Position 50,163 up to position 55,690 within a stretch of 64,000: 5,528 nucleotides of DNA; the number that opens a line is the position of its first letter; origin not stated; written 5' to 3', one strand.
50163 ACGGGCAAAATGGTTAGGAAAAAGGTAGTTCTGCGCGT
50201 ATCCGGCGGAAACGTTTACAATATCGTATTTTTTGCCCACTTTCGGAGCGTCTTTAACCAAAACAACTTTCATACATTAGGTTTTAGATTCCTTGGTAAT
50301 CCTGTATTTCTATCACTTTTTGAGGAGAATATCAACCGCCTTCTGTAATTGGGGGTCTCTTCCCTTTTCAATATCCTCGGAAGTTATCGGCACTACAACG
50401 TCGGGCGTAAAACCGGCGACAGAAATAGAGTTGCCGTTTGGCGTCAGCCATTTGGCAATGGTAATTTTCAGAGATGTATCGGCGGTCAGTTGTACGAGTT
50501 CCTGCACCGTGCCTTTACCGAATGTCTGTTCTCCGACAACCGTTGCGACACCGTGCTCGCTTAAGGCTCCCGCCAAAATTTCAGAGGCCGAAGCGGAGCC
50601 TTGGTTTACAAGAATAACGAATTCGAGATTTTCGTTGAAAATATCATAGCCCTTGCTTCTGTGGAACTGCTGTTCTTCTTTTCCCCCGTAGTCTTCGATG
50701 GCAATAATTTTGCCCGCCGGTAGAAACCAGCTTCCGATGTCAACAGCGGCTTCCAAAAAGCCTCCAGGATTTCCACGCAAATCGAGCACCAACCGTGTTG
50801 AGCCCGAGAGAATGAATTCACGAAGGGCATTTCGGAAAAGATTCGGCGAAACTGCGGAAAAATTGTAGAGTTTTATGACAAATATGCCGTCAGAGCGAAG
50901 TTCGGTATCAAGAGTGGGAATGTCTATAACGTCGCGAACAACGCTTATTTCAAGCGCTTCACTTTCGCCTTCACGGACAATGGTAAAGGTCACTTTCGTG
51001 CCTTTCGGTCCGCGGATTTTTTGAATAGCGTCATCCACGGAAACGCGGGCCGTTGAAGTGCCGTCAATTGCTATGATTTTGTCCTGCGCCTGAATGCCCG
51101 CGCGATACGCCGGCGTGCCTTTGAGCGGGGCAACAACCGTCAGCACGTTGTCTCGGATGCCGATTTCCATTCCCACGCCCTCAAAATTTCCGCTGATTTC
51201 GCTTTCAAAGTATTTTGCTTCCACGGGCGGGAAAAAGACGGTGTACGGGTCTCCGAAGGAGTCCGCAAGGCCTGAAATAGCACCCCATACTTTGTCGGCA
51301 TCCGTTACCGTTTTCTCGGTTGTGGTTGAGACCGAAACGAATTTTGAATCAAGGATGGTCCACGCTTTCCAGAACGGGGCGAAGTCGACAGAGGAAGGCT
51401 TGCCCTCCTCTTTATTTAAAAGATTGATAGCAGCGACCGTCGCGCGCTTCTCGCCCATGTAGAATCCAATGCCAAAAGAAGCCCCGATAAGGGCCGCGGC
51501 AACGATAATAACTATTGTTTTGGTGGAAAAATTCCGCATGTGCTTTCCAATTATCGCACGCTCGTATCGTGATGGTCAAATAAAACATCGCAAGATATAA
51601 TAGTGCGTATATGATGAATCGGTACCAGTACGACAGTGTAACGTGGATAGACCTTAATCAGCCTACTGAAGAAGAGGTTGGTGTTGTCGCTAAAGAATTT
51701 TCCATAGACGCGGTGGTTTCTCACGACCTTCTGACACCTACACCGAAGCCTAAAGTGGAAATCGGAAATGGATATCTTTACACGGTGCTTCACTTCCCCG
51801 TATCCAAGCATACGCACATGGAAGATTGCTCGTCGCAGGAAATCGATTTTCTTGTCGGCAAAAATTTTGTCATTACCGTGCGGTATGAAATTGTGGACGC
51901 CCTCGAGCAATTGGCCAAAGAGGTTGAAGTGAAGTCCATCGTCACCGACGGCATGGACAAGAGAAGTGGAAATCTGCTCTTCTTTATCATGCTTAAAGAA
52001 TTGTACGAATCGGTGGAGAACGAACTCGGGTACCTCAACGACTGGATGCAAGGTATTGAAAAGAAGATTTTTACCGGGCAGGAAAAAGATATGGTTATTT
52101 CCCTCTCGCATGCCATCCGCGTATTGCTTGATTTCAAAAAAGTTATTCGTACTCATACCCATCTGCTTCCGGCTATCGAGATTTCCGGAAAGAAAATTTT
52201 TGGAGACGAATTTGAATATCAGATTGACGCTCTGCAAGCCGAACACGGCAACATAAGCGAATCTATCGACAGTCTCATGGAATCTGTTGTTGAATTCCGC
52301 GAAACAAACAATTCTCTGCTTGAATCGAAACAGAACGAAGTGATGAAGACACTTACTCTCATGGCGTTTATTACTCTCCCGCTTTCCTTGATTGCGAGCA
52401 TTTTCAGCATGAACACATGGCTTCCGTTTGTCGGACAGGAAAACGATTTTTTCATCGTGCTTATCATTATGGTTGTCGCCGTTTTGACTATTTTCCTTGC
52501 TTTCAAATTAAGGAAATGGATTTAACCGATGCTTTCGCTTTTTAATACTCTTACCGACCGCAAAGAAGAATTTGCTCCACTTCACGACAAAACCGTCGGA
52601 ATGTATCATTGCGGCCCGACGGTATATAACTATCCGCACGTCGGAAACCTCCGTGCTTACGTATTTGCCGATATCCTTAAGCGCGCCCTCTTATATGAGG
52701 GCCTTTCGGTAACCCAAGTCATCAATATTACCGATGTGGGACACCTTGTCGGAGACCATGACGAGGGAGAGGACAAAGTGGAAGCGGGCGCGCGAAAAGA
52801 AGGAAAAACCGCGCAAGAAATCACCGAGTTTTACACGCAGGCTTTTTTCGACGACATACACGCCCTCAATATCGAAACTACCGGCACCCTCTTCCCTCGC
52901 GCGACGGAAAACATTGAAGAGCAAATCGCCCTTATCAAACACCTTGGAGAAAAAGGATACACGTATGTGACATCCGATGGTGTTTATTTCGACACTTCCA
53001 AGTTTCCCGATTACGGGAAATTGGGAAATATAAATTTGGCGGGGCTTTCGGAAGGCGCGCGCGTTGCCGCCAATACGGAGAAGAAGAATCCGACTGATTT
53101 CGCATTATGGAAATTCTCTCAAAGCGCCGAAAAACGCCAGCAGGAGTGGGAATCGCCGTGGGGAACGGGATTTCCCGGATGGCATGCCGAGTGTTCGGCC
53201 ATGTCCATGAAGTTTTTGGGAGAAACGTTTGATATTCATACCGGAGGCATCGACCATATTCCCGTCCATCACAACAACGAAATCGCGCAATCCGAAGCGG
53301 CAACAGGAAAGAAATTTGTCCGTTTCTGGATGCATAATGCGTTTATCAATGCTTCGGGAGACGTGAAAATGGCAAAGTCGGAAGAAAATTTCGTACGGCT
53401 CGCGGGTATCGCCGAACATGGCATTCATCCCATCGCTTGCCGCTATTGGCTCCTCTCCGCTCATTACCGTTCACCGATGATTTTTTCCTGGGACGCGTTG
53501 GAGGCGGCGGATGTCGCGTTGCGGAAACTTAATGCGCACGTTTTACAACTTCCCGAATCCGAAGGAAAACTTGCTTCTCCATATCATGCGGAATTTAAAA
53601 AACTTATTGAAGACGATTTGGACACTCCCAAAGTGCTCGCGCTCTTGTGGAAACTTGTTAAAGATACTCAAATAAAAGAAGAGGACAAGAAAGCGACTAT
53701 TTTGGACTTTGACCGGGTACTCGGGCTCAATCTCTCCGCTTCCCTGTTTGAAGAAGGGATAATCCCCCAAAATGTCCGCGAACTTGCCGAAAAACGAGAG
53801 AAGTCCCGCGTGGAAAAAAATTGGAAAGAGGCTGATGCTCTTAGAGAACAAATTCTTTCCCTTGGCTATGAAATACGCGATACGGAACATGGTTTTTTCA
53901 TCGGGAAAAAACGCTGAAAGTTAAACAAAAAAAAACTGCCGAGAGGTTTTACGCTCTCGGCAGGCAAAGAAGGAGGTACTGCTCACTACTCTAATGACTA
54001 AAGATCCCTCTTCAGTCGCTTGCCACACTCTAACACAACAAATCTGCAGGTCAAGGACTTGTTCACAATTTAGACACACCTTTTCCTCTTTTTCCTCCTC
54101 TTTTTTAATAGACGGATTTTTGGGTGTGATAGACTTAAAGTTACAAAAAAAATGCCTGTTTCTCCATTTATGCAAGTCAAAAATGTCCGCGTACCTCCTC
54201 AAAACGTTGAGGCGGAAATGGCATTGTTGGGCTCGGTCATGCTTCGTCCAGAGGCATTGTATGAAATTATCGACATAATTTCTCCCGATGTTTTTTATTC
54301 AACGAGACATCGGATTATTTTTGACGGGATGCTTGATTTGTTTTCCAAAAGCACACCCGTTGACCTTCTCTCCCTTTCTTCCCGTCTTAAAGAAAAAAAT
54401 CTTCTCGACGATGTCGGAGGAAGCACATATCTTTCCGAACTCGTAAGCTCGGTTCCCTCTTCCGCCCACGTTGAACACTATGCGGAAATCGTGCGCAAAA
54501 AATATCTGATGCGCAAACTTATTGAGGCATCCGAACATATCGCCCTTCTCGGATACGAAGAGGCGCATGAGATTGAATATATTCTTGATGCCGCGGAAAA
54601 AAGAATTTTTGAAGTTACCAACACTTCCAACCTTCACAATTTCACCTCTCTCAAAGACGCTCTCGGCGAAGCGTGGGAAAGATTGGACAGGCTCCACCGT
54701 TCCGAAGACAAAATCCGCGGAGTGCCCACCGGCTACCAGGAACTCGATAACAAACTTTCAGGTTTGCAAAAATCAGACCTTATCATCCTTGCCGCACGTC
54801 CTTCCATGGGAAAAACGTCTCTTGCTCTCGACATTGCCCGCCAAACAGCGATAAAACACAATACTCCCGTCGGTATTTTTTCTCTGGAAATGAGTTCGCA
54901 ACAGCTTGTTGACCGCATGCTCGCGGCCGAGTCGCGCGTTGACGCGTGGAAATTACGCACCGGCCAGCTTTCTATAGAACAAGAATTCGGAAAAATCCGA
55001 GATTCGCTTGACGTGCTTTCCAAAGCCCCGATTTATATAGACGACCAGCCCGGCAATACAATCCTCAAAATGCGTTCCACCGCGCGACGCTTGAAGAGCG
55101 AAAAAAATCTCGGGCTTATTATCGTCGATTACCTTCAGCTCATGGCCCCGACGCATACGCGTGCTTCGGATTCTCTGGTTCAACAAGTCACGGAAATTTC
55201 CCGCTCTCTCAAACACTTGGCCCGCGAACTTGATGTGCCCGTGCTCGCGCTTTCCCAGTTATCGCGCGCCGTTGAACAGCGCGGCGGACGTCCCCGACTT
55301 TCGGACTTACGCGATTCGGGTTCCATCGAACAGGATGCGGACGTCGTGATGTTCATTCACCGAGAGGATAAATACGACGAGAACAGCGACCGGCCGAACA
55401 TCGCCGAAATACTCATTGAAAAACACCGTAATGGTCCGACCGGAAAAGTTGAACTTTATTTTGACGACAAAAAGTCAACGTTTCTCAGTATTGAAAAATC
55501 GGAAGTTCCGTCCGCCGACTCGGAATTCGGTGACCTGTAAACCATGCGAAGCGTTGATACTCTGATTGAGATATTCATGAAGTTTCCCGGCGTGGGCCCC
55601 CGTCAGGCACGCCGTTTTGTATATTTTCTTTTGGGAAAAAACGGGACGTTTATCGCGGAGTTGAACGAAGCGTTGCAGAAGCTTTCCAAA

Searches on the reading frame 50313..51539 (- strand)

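Call 22: search_protein_families(library=ncbifam, proteins=[window:50313-51539:-])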
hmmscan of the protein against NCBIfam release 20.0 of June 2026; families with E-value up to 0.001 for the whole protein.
window:50313-51539:- (408 aa): 14 families
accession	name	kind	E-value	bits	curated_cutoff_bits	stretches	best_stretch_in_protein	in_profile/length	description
TIGR00225.1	prc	subfamily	8e-94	314.4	218.6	1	74-397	5-328/335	C-terminal processing peptidase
NF052377.1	lmo1851_S41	exception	9e-90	301.6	725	1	69-385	56-369/468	lmo1851 family serine protease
TIGR03900.1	prc_long_Delta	hypoth_equivalog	7.6e-85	285.6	660.95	1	57-387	77-409/973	MXAN_5808 family serine peptidase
NF045588.1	Cterm_S41_CtpA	exception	2.3e-78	263.9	625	1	73-405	64-401/401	carboxyl-terminal processing protease CtpA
NF045589.1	Cterm_S41_CtpB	exception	1.4e-77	261.1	633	1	76-392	73-389/416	carboxyl-terminal processing protease CtpB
NF045590.1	Cterm_S41_CtpC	exception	1.7e-77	261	665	1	75-405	71-410/418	carboxyl-terminal processing protease CtpC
NF045591.1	Cterm_S41_CtpZ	exception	5.4e-59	199.9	525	1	73-401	64-393/403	carboxyl-terminal processing protease CtpZ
NF051464.1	tail_spec_CT441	exception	1.6e-48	165.9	700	1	92-387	220-529/645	tail-specific protease Tsp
NF008388.1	PRK11186.1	exception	8.6e-40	136.7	825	1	97-395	223-538/663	carboxy terminal-processing peptidase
NF058627.1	S41_Gfo1087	equivalog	7.7e-10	38.3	455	1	227-343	232-367/489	GFO_1087 family putative carboxy terminal peptidase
NF033424.1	chlamy_CPAF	equivalog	4.4e-06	25.6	250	1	307-395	459-550/564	protease-like activity factor CPAF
TIGR02038.1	protease_degS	equivalog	3e-05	23.3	422.95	1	129-200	278-346/351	outer membrane-stress sensor serine endopeptidase DegS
TIGR02037.1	degP_htrA_DO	subfamily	4.1e-05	22.7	416.2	1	138-202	266-329/434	Do family serine endopeptidase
NF041199.1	trx7_PDZ_seleno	equivalog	0.00025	20.1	300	1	139-198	328-388/390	Trx7/PDZ domain-containing (seleno)protein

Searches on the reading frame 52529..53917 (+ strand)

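Call 22: search_protein_families(library=ncbifam, proteins=[window:52529-53917:+])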
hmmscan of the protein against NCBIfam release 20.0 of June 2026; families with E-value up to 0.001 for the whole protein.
window:52529-53917:+ (462 aa): 6 families
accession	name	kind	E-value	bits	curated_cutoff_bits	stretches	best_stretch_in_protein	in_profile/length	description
NF011108.0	PRK14536.1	equivalog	8.7e-153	509.6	780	2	2-340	3-339/490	cysteine--tRNA ligase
TIGR00435.1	cysS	equivalog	4.7e-122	408.4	340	1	2-455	1-460/466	cysteine--tRNA ligase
NF011107.0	PRK14534.1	equivalog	8.8e-108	361.4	744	1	1-456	2-476/481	cysteine--tRNA ligase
TIGR03447.1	mycothiol_MshC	equivalog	2.6e-55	187.9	485.1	1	2-388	18-393/411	cysteine--1-D-myo-inosityl 2-amino-2-deoxy-alpha-D-glucopyranoside ligase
TIGR00398.1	metG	equivalog_domain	8.4e-10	38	336.35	1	34-153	12-121/530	methionine--tRNA ligase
NF001100.0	PRK00133.1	equivalog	1.2e-06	27.4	587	0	34-157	18-131/676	methionine--tRNA ligase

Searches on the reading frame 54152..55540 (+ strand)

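Call 22: search_protein_families(library=ncbifam, proteins=[window:54152-55540:+])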
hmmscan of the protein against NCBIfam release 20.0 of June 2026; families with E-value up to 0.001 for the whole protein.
window:54152-55540:+ (462 aa): 17 families
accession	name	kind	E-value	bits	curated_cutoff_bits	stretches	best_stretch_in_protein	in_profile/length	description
TIGR00665.1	DnaB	equivalog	1.7e-164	547.8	385.25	1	15-447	2-433/435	replicative DNA helicase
NF004384.0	PRK05748.1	equivalog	7.1e-164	545.6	525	1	8-451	3-446/452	replicative DNA helicase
NF005852.0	PRK07773.1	equivalog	9.2e-157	523.8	780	2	11-391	20-398/886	replicative DNA helicase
NF004109.0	PRK05595.1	equivalog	1.3e-134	449.2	737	1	12-447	5-438/444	replicative DNA helicase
NF006606.0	PRK09165.1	equivalog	8.9e-130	433.6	540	1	7-451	13-491/497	replicative DNA helicase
TIGR03600.1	phage_DnaB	exception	1e-128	430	498.65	1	18-437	1-421/421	phage replicative helicase, DnaB family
NF005369.0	PRK06904.1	equivalog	4.6e-125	418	809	1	8-445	18-462/474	replicative DNA helicase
NF006443.0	PRK08760.1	equivalog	9.2e-125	416.6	741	1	8-446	26-466/476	replicative DNA helicase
NF005945.0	PRK08006.1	equivalog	2.9e-121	405.6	898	1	7-444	19-460/471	replicative DNA helicase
NF040583.1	dnaB_SPI-7_type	exception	5.4e-120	401.4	655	1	17-444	3-431/434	SPI-7-type island replicative DNA helicase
NF006458.0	PRK08840.1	equivalog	2.1e-118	396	884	1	7-444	12-453/464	replicative DNA helicase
NF005424.0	PRK07004.1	equivalog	2.4e-115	385.7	834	1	8-445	8-449/460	replicative DNA helicase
NF004967.0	PRK06321.1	equivalog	5.8e-109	365.1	751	1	9-445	10-463/472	replicative DNA helicase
NF006306.0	PRK08506.1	equivalog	1.9e-105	353.3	596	2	18-413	6-395/472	replicative DNA helicase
NF005240.0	PRK06749.1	subfamily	2.1e-90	303.5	686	1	17-445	4-425/428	replicative DNA helicase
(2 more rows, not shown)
